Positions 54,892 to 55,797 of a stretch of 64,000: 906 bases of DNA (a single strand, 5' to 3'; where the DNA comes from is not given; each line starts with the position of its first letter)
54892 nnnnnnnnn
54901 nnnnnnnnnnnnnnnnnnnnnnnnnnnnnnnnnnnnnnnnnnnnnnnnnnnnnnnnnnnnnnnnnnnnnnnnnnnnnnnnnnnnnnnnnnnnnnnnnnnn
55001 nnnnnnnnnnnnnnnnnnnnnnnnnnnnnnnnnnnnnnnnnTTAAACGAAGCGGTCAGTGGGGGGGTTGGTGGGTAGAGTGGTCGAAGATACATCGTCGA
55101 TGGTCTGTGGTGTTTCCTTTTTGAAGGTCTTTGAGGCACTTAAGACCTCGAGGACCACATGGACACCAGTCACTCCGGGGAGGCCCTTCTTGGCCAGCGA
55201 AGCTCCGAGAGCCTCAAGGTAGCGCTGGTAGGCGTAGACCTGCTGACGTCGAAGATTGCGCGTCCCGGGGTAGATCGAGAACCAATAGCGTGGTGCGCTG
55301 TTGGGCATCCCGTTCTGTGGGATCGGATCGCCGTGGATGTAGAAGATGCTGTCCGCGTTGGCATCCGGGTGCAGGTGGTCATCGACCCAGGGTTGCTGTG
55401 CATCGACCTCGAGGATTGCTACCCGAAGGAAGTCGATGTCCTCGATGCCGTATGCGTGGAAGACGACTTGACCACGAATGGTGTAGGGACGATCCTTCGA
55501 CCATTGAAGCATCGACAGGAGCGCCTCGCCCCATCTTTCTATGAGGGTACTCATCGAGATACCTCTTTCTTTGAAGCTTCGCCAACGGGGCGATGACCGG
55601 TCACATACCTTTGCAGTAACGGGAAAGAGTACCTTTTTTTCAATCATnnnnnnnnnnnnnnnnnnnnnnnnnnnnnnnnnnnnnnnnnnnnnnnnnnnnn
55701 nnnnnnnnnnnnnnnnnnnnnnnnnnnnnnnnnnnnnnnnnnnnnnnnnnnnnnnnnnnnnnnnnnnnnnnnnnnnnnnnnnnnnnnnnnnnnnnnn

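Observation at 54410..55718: High-GC three-gene cassette of unknown function next to a RelE/ParE-RHH toxin-antitoxin pair and parAB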

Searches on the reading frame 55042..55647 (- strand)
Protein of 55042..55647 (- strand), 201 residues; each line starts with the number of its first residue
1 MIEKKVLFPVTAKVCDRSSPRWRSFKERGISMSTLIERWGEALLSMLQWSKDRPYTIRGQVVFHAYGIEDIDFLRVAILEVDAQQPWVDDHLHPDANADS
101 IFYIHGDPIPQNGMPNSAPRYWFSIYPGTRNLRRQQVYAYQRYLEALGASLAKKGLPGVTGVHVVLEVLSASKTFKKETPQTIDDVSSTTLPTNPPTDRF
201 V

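Call 5: search_protein_families(library=pfam, proteins=[window:55042-55647:-], max_evalue=1)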
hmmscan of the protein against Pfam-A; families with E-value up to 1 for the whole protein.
window:55042-55647:- (201 aa): 1 family
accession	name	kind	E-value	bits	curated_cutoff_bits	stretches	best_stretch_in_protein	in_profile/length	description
PF10671.14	TcpQ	-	0.19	12.3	27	1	26-64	4-43/80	Toxin co-regulated pilus biosynthesis protein Q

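Call 6: search_protein_families(library=padloc, proteins=[window:55042-55647:-], max_evalue=1)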
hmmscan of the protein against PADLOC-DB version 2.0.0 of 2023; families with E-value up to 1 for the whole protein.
window:55042-55647:- (201 aa): 0 families

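Call 7: find_homologous_proteins(query=window:55042-55647:-, max_evalue=0.01)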
Query window:55042-55647:- (201 aa): 1 proteins with E <= 0.01 among 130 candidates.
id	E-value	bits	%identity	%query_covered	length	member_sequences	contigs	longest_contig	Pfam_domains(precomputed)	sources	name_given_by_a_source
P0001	4.2e-111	388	100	85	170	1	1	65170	-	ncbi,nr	ncbi:hypothetical protein HQ487_03910 [Candidatus Uhrbacteria bacterium]|nr:hypothetical protein [Ca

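Call 10: search_protein_families(library=ncbifam, proteins=[window:55042-55647:-], max_evalue=1)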
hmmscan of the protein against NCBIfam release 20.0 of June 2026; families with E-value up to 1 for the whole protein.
window:55042-55647:- (201 aa): 0 families

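Call 11: search_protein_families(library=phrogs, proteins=[window:55042-55647:-], max_evalue=1)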
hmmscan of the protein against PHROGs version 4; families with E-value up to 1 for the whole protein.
window:55042-55647:- (201 aa): 3 families
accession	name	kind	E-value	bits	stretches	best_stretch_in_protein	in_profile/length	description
phrog_28618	-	unknown function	0.17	13.4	1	87-108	10-29/78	-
phrog_17005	-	unknown function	0.21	12.2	1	53-84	24-56/78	-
phrog_36786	-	unknown function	0.38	11.1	1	88-134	130-177/284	-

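Call 14: search_protein_representatives(protein=window:55042-55647:-)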
Query: 201 residues. Proteins with E-value up to 0.001 (for the whole library): 69; up to 1e-10: 16; up to 1e-30: 1. The best 69 are listed.
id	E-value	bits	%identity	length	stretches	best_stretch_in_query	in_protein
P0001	1.3e-111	387.5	100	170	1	32-201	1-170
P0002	3.5e-15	72.6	38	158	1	69-173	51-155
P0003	7.1e-15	71.6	46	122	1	69-175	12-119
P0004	3.9e-14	69.2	40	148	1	49-163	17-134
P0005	2.0e-13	66.9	37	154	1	50-172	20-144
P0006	2.2e-13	66.8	39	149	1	51-173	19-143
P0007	5.1e-13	65.5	39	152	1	50-172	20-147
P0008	5.2e-13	65.5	44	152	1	52-168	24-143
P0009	7.3e-13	65.0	34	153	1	26-172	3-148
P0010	7.3e-13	65.0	36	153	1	51-166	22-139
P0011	1.1e-12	64.4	36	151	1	51-172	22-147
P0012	2.0e-12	63.6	41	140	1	51-172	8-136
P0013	2.8e-12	63.1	44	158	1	28-173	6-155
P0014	3.6e-12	62.8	42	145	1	50-168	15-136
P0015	8.1e-12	61.6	40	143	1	51-172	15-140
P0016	7.6e-11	58.5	44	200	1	52-176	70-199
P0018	5.8e-10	55.6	36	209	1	50-177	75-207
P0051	9.6e-06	41.8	35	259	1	69-156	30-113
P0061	2.1e-04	37.4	33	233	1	55-184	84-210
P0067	8.4e-04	35.5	28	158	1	73-167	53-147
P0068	8.5e-04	35.4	31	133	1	50-168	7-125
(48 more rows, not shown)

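Call 16: predict_structure(protein=P0001)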
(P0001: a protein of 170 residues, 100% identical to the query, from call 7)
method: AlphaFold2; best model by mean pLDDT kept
length: 170 residues; sequences in the alignment: 1
mean_pLDDT: 42.4   pTM: 0.35
mean pLDDT of the five models: 42.4, 40.8, 38.4, 38.2, 37.6
residues with pLDDT >= 90: 0; 70-90: 0; 50-70: 40; < 50: 130
segments of 3 or more residues with pLDDT < 50: 1-5, 23-101, 126-170
pLDDT, mean of each block of 10 residues (from residue 1): 49 56 45 37 42 39 36 43 44 46 54 59 50 43 26 27 26
secondary structure, 60 per line:
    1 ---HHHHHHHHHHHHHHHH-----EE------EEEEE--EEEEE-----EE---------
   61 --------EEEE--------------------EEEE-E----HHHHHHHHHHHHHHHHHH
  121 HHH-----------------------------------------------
elements in order: H4-19 E33-37 E40-44 E69-72 E93-96 H103-123
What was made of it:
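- Tried and rejected: Single-sequence AF2 gave a useless model with pLDDT 42 (call 16).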

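Call 18: search_protein_families(library=pfam, alignment_id=A1, max_evalue=0.1)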
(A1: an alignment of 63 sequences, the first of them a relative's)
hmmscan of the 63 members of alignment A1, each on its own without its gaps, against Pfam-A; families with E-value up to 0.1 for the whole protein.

A. member 1, P0001 (170 aa): 0 families

B. families by the number of members that match (of 63 scanned): 8 families
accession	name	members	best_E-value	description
PF18743.7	AHJR-like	1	0.039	REase_AHJR-like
PF19169.5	DUF5851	1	0.042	Family of unknown function (DUF5851)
PF02398.22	Corona_7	1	0.042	Coronavirus protein 7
PF07342.17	TscT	1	0.043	TscT toxin protein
PF15613.11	WSD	1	0.063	Williams-Beuren syndrome DDT (WSD), D-TOX E motif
PF19948.4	DUF6410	1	0.083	Family of unknown function (DUF6410)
PF13289.12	SIR2_2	1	0.083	SIR2-like domain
PF20813.2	FhbB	1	0.092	Factor H binding protein B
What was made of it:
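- On Dabb / stress-responsive A/B barrel (Pfam PF07876): No Pfam family is matched by more than 1 of the 63 members scanned at E<=0.1, and Dabb is not among the matches (call 18).
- On IS200/IS605 TnpA (Y1 HUH transposase): No Pfam hit (call 18).
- Closest known: Dimeric alpha/beta-barrel. Different: No sequence similarity and no Pfam Dabb hit in the 63 members scanned (call 18).
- No Pfam Dabb match in the 63 members scanned (call 18). No Y1_Tnp or nuclease Pfam hit in the 63 members scanned (call 18).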

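Call 19: find_homologous_proteins(query=A1, max_evalue=0.001)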
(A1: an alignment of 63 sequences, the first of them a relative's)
Query A1 (63 sequences) (170 aa, profile of the alignment): 28 proteins with E <= 0.001 among 4287 candidates.
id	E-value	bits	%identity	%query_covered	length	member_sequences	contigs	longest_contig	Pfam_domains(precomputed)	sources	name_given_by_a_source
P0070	4.6e-50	187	40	71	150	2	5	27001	-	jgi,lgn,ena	-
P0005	2.9e-49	184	36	71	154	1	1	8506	-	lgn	-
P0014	9.8e-49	183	37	81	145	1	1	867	-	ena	-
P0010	2.0e-47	178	36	65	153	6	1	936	-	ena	-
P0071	9.0e-47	176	38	73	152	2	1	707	-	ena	-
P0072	9.1e-47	176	36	76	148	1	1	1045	-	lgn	-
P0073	7.4e-46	173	40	72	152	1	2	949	-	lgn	-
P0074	1.3e-45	172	34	76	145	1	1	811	-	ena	-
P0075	3.4e-45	171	37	74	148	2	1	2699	-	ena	-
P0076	4.5e-45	171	40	71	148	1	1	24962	-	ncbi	-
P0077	6.4e-45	170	40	74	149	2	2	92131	-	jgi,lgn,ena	-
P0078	4.6e-43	164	32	72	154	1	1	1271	-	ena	-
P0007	1.4e-42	163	36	71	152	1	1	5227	-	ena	-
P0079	5.9e-42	161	41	71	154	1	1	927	-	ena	-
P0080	5.0e-41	158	33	75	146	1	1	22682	-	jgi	jgi:hypothetical protein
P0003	2.9e-40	155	45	63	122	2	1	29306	-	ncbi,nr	ncbi:MAG: hypothetical protein Q8Q46_00295 [Candidatus Giovannonibacteria bacterium]|nr:hypothetical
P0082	2.3e-39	152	33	73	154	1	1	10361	-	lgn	-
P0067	5.5e-37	144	24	81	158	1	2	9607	-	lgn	-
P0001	4.8e-34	135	100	100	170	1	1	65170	-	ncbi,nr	ncbi:hypothetical protein HQ487_03910 [Candidatus Uhrbacteria bacterium]|nr:hypothetical protein [Ca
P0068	3.4e-33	132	28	74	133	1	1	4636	-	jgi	jgi:hypothetical protein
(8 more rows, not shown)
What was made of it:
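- Clusters are tiny (call 19).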

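Call 20: find_encoding_contigs(protein=P0077, flank=6000, max_places=3)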
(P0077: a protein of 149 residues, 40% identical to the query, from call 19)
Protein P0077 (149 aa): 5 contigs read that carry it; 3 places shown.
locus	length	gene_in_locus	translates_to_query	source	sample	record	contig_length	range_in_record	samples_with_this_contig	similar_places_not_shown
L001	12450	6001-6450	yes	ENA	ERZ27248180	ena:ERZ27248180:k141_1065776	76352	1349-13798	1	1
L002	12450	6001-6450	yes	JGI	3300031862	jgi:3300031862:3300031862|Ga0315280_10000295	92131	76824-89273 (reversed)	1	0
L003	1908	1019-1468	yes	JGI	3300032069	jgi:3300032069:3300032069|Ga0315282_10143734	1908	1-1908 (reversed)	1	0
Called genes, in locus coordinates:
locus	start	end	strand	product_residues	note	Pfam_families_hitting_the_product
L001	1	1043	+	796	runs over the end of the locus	?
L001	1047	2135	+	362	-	PF02618:YceG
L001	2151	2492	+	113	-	PF05635:23S_rRNA_IVP, PF22296:bAvd (weak)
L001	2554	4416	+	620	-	-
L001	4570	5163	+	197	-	PF00466:Ribosomal_L10, PF27436:RL10_C (weak)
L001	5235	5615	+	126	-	PF16320:Ribosomal_L12_N, PF00542:Ribosomal_L12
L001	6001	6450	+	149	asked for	-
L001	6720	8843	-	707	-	-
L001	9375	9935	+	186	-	-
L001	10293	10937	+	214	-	PF02698:DUF218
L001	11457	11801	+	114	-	PF02381:MraZ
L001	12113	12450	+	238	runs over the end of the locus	PF01795:Methyltransf_5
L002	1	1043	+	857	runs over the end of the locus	PF13174:TPR_6 (faint), PF14559:TPR_19 (faint), PF07719:TPR_2 (faint), PF13181:TPR_8 (faint), PF13371:TPR_9 (faint), PF13414:TPR_11 (faint), PF13428:TPR_14 (faint), PF13432:TPR_16 (weak), +3 more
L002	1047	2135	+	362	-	PF02618:YceG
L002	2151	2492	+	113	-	PF05635:23S_rRNA_IVP, PF22296:bAvd (weak)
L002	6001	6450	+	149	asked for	-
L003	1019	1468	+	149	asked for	-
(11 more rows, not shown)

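Call 21: find_encoding_contigs(protein=P0070, flank=6000, max_places=4)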
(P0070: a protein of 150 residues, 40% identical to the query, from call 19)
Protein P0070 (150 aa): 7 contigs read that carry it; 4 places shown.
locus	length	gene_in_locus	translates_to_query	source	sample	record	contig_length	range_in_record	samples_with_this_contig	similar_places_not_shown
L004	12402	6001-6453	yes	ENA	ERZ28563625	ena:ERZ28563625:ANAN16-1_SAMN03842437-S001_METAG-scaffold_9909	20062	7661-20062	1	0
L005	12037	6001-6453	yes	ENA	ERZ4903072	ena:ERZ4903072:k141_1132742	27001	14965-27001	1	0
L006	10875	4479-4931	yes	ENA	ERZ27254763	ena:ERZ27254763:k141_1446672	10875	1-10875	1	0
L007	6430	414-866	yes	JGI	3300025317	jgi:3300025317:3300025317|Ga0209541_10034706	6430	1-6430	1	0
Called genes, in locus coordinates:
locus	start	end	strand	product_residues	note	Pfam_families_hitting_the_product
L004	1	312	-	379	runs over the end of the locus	PF01490:Aa_trans, PF03222:Trp_Tyr_perm, PF13520:AA_permease_2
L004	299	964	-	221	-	PF18306:LDcluster4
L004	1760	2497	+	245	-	PF00535:Glycos_transf_2, PF10111:Glyco_tranf_2_2, PF13641:Glyco_tranf_2_3 (weak)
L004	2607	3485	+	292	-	PF01087:GalP_UDP_transf, PF01230:HIT (faint), PF11969:DcpS_C (faint), PF16268:DUF4921 (weak), PF02744:GalP_UDP_tr_C (weak)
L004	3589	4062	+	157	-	PF06695:Sm_multidrug_ex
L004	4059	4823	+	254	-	PF00121:TIM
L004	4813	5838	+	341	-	PF02618:YceG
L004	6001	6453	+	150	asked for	-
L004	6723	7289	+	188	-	PF20803:PaaX_M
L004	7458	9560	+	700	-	PF22745:Nlig-Ia, PF01653:DNA_ligase_aden, PF03120:OB_DNA_ligase, PF14520:HHH_5 (weak), PF12826:HHH_2, PF00533:BRCT, PF12738:PTCB-BRCT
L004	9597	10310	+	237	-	PF08713:DNA_alkylation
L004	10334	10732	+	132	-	PF13366:PDDEXK_3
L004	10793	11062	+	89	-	PF02686:GatC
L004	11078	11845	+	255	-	-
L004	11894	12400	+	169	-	?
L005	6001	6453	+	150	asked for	-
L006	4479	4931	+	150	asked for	-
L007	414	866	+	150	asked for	-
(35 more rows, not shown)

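Call 22: find_encoding_contigs(protein=P0003, flank=6000, max_places=2)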
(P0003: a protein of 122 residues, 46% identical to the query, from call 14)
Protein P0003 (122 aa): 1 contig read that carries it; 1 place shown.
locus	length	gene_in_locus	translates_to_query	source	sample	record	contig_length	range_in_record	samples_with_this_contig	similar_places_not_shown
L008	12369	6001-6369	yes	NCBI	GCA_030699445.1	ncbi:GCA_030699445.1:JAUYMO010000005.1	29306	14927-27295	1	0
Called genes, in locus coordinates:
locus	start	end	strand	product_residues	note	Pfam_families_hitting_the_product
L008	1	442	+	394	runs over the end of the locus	-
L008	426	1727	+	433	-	-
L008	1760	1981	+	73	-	PF01176:eIF-1a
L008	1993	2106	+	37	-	PF00444:Ribosomal_L36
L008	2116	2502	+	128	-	PF00416:Ribosomal_S13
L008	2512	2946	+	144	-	PF00411:Ribosomal_S11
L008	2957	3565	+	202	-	PF00163:Ribosomal_S4, PF01479:S4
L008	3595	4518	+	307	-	PF01193:RNA_pol_L, PF01000:RNA_pol_A_bac, PF03118:RNA_pol_A_CTD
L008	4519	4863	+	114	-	PF01196:Ribosomal_L17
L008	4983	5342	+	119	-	PF00572:Ribosomal_L13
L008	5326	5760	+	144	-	PF00380:Ribosomal_S9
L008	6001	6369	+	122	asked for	-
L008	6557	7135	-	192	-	PF20803:PaaX_M, PF09827:CRISPR_Cas2 (weak)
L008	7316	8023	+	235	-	-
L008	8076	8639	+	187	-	PF01025:GrpE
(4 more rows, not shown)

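Call 28: predict_structure(alignment_id=A1)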
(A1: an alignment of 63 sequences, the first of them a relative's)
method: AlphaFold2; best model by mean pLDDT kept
length: 170 residues; sequences in the alignment: 63
mean_pLDDT: 86.0   pTM: 0.72
mean pLDDT of the five models: 86.0, 85.3, 85.0, 84.3, 83.8
residues with pLDDT >= 90: 95; 70-90: 46; 50-70: 29; < 50: 0
segments of 3 or more residues with pLDDT < 50: none
pLDDT, mean of each block of 10 residues (from residue 1): 70 67 94 93 97 93 79 82 82 94 95 98 97 95 82 71 72
secondary structure, 60 per line:
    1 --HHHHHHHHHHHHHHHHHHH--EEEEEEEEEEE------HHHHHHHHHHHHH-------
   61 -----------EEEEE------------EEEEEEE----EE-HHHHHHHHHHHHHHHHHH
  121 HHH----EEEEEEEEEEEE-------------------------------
elements in order: H3-21 E24-34 H41-53 E72-76 E89-95 H103-123 E128-139
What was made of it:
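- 55042..55554 (-): Gene 1 (ORF170, NCBI HQ487_03910). A soluble 170-aa protein of an undescribed family of about 150-aa proteins. Predicted ferredoxin-like alpha+beta fold, plus a family-atypical C-terminal tail of about 25 aa. AF2 with A1 gives pLDDT 86 (call 28).
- On Dabb / stress-responsive A/B barrel (Pfam PF07876): AF2 model with pLDDT 86: E24-34, H41-53, E72-76, E89-95, H103-123, E128-139 (call 28).
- Fold: pLDDT 86 (call 28).
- Tried and rejected: The model built with the alignment was used instead (call 28).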

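Call 31: fold_search(model_id=the predicted structure, library=pdb)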
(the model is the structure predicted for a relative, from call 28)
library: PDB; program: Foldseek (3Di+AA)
matches with E <= 10: 882; with E <= 0.001: 1
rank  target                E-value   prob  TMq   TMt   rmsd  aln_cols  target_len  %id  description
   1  8s4e_B                8.3e-04  1.00  0.37  0.47   5.3       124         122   11  Dimeric Alpha-beta barrel protein from Brassica rapa subsp.pekinensis (released 2025-01-15)
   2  1si9_A                3.0e-03  0.99  0.34  0.48   6.0       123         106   14  Boiling stable protein isolated from Populus tremula (released 2004-09-21)
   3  5xzt_D                3.1e-03  1.00  0.37  0.53   5.1       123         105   10  C-terminal peptide depleted mutant of hydroxynitrile lyase from Passiflora edulis (PeHNL) (released 2017-11-22)
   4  5xzq_C                3.4e-03  0.99  0.37  0.51   5.8       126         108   12  Hydroxynitrile lyase from Passiflora edulis (PeHNL) (released 2017-11-22)
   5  2op5_C                3.4e-03  0.97  0.30  0.40   7.6       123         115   11  CRYSTAL STRUCTURE OF A DIMERIC FERREDOXIN-LIKE PROTEIN (JCVI_PEP_1096672785533) FROM UNCULTURED MARINE ORGANISM AT 2.2 (released 2007-02-06)
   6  5xzq_A                4.1e-03  0.97  0.33  0.46   6.7       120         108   11  Hydroxynitrile lyase from Passiflora edulis (PeHNL) (released 2017-11-22)
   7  9gad_F                4.3e-03  0.91  0.30  0.37   6.7       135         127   12  Structure and catalytic mechanism of SAM-AMP lyase in Clostridium botulinum CorA-associated type III CRISPR system (released 2025-07-02)
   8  3bn7                  4.9e-03  0.97  0.33  0.46   5.5       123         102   15  CRYSTAL STRUCTURE OF A DIMERIC FERREDOXIN-LIKE PROTEIN (CC_2267) FROM CAULOBACTER CRESCENTUS CB15 AT 1.64 A RESOLUTION (released 2007-12-25)
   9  5xzt_C                6.7e-03  0.99  0.38  0.54   4.9       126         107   12  C-terminal peptide depleted mutant of hydroxynitrile lyase from Passiflora edulis (PeHNL) (released 2017-11-22)
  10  8ozo_A                6.7e-03  0.99  0.35  0.49   6.1       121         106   15  Populus tremula stable protein 1 with N-terminal binding peptide extension (released 2024-03-27)
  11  5tp4_B                6.7e-03  0.72  0.27  0.15   7.2       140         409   18  Crystal structure of a hydantoinase/carbamoylase family amidase from Burkholderia ambifaria (released 2017-04-05)
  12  9lqd                  7.2e-03  0.93  0.34  0.42   6.6       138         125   13  Crystal structure of SAM lyase (released 2025-11-26)
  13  5xzq_E                8.1e-03  0.99  0.38  0.54   5.2       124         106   10  Hydroxynitrile lyase from Passiflora edulis (PeHNL) (released 2017-11-22)
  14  2wvd_D                9.2e-03  0.97  0.32  0.38  11.9       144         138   13  Structural and mechanistic insights into Helicobacter pylori NikR function (released 2010-01-19)
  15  1q4r                  1.0e-02  0.97  0.36  0.51   4.9       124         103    8  Gene Product of At3g17210 from Arabidopsis Thaliana (released 2003-11-25)
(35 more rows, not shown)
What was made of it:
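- On Dabb / stress-responsive A/B barrel (Pfam PF07876): Top Foldseek PDB hits are Dabb proteins (call 31).
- Closest known: Dimeric alpha/beta-barrel. Same: These are the best Foldseek matches (E 8e-4 to 1e-2, probability about 1.0, target-normalised TM 0.47-0.54; call 31).
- Closest known: Phage SAM lyases. Same: Weak fold matches (call 31).
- The best PDB matches are Dabb-type proteins, E 8e-4 to 1e-2, target-normalised TM 0.47-0.59 (call 31). Best fold matches are stress-responsive Dabb proteins such as SP1 and At3g17210 (call 31). Weak Foldseek matches to SAM and SAM-AMP lyases over 135-142 columns (call 31).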

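Call 32: find_encoding_contigs(protein=P0076, flank=6000, max_places=2)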
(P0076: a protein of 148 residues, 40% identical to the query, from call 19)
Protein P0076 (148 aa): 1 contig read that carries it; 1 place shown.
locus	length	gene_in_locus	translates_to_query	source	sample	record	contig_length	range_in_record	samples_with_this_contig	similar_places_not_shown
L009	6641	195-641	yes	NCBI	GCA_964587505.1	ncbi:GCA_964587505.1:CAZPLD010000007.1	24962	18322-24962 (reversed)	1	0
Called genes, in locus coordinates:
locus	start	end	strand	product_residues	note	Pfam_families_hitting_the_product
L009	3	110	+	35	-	?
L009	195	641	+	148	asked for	-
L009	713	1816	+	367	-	PF05496:RuvB_N (weak), PF04851:ResIII (weak), PF13177:DNA_pol3_delta2, PF13191:AAA_16, PF13401:AAA_22, PF00004:AAA, PF13177:DNA_pol3_delta2, PF21960:RCF1-5-like_lid (weak), +6 more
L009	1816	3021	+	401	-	PF07690:MFS_1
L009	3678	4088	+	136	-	PF07681:DoxX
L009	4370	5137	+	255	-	PF00106:adh_short, PF08659:KR, PF23441:SDR (weak), PF13561:adh_short_C2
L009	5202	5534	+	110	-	PF07883:Cupin_2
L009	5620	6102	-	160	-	-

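Call 33: find_encoding_contigs(protein=P0080, flank=6000, max_places=2)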
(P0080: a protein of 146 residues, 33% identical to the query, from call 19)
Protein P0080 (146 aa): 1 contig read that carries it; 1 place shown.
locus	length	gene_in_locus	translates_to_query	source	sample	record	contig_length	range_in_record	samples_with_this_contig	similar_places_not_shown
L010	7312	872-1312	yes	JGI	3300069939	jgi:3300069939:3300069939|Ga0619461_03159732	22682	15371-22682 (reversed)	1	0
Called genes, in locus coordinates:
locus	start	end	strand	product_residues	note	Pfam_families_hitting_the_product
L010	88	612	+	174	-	-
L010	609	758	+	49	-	-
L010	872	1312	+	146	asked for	-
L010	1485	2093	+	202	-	PF01928:CYTH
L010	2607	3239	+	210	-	-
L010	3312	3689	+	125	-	PF05635:23S_rRNA_IVP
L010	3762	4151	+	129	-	-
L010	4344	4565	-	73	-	-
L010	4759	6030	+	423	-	PF00344:SecY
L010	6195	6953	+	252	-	PF00557:Peptidase_M24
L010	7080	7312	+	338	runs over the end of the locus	-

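Call 40: fold_search(model_id=the predicted structure, library=viral)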
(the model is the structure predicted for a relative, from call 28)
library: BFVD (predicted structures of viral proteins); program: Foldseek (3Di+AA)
matches with E <= 10: 569; with E <= 0.001: 0
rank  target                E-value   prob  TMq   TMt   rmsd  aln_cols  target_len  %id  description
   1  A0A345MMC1            2.3e-03  1.00  0.41  0.52   8.5       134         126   10  (no name in the UniProt tables at hand)
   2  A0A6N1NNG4            3.1e-03  0.93  0.29  0.19  13.9       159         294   12  Putative translation factor [Tupanvirus soda lake]
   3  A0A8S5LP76            4.9e-03  0.96  0.35  0.29   7.0       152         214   10  Uncharacterized protein [Siphoviridae sp. ctl0E3]
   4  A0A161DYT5            7.1e-03  1.00  0.43  0.53   5.0       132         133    8  E4 ORF3 [Bat mastadenovirus WIV11]
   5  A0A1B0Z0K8            7.1e-03  0.99  0.40  0.45   6.8       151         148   10  (no name in the UniProt tables at hand)
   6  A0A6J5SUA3            9.2e-03  0.87  0.30  0.39  10.4       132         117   12  Uncharacterized protein [uncultured Caudovirales phage]
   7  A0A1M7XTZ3            1.1e-02  0.80  0.32  0.31   7.3       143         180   10  F-box domain [Cedratvirus A11]
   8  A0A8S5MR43            1.3e-02  0.97  0.35  0.54   5.1       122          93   14  Uncharacterized protein [Podoviridae sp. ctUS21]
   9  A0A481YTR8            1.3e-02  0.96  0.32  0.50   9.1       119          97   12  Uncharacterized protein [Marseillevirus LCMAC102]
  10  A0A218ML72            1.4e-02  0.90  0.33  0.44   5.3       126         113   13  Uncharacterized protein [uncultured virus]
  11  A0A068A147            1.5e-02  0.63  0.27  0.32   9.2       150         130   12  (no name in the UniProt tables at hand)
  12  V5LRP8                2.0e-02  0.82  0.36  0.32  13.4       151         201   15  (no name in the UniProt tables at hand)
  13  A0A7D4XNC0            2.2e-02  0.77  0.31  0.30   8.7       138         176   14  (no name in the UniProt tables at hand)
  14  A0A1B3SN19            2.4e-02  0.90  0.30  0.27   9.2       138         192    9  Uncharacterized protein [Sulfolobus islandicus rod-shaped virus 3]
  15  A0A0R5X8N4            2.4e-02  0.87  0.33  0.42  10.9       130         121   13  Chain A decameric ring structure of Kshv (Hhv-8) latency-associated nuclearf antigen (Lana) DNA binding domain [phocid gammaherpesvirus 3]
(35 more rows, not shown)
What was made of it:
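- Tried and rejected: Foldseek against BFVD viral structures found nothing below E 1e-3 (call 40).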
